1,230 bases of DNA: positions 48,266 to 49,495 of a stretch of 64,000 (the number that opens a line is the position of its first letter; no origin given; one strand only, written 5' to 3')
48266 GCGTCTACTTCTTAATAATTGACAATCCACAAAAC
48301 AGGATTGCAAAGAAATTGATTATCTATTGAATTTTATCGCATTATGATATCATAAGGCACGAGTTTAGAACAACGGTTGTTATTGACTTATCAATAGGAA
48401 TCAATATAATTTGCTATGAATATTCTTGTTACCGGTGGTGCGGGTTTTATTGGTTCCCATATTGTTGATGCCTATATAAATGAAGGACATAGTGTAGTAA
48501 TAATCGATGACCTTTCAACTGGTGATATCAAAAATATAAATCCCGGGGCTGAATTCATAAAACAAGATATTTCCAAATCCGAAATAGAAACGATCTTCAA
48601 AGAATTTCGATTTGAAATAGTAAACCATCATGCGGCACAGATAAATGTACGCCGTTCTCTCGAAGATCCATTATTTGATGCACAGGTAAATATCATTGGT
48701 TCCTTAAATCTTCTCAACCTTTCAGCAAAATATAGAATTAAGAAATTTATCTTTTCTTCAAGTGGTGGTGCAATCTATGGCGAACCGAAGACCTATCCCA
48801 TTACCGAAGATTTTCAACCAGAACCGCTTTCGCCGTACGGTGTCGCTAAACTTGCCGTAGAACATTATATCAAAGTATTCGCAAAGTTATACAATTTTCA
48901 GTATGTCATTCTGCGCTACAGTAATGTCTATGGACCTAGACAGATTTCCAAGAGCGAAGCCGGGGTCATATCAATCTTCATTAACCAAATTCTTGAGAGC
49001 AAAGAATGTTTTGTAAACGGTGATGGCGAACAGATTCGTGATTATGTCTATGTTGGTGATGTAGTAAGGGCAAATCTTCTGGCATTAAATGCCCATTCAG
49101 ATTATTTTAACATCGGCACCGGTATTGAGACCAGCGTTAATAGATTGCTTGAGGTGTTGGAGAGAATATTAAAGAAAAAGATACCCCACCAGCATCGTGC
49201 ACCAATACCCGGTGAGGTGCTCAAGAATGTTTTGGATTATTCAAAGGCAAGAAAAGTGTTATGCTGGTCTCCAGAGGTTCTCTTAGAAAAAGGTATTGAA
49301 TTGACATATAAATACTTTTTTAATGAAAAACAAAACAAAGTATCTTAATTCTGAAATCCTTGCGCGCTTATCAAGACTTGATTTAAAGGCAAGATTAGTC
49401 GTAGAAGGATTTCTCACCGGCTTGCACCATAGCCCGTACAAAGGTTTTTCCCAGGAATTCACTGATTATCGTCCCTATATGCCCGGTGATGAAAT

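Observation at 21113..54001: Recurrent near-consensus sigma70 promoters 5-7 nt from start codons: widespread leaderless mRNAs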

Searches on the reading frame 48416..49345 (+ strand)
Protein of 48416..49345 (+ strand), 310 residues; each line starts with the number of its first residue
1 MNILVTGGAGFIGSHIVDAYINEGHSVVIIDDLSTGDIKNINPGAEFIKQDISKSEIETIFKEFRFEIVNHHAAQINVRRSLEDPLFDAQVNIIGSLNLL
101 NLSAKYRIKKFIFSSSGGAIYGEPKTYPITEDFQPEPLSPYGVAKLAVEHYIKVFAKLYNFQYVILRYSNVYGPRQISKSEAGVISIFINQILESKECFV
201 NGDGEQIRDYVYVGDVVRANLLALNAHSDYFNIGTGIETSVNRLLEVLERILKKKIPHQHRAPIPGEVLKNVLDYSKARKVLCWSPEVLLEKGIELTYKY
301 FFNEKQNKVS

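Call 33: search_protein_families(library=pfam, proteins=[window:48416-49345:+], max_evalue=0.001)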
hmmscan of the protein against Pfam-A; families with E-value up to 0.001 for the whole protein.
window:48416-49345:+ (310 aa): 8 families
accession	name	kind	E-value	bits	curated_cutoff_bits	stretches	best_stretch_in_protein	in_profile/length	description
PF01370.27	Epimerase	-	2.5e-62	210.9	20.9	1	3-234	1-240/240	NAD dependent epimerase/dehydratase family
PF16363.11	GDP_Man_Dehyd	-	7.4e-56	190.4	27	1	4-295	1-330/332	GDP-mannose 4,6 dehydratase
PF01073.25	3Beta_HSD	-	2.5e-18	66.6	22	1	4-226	1-231/280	3-beta hydroxysteroid dehydrogenase/isomerase family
PF04321.23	RmlD_sub_bind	-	2.9e-15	56.6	27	1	1-175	1-155/287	RmlD substrate binding domain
PF02719.21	Polysacc_synt_2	-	2.1e-13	50.6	20.2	1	3-200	1-194/293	Polysaccharide biosynthesis protein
PF07993.18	NAD_binding_4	-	9.5e-11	41.8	20.1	1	52-189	77-220/258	Male sterility protein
PF13460.12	NAD_binding_10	-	5.3e-05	23.6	27.2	1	7-170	1-145/184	NAD(P)H-binding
PF05368.20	NmrA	-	0.00013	22.2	27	1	2-159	4-141/298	NmrA-like family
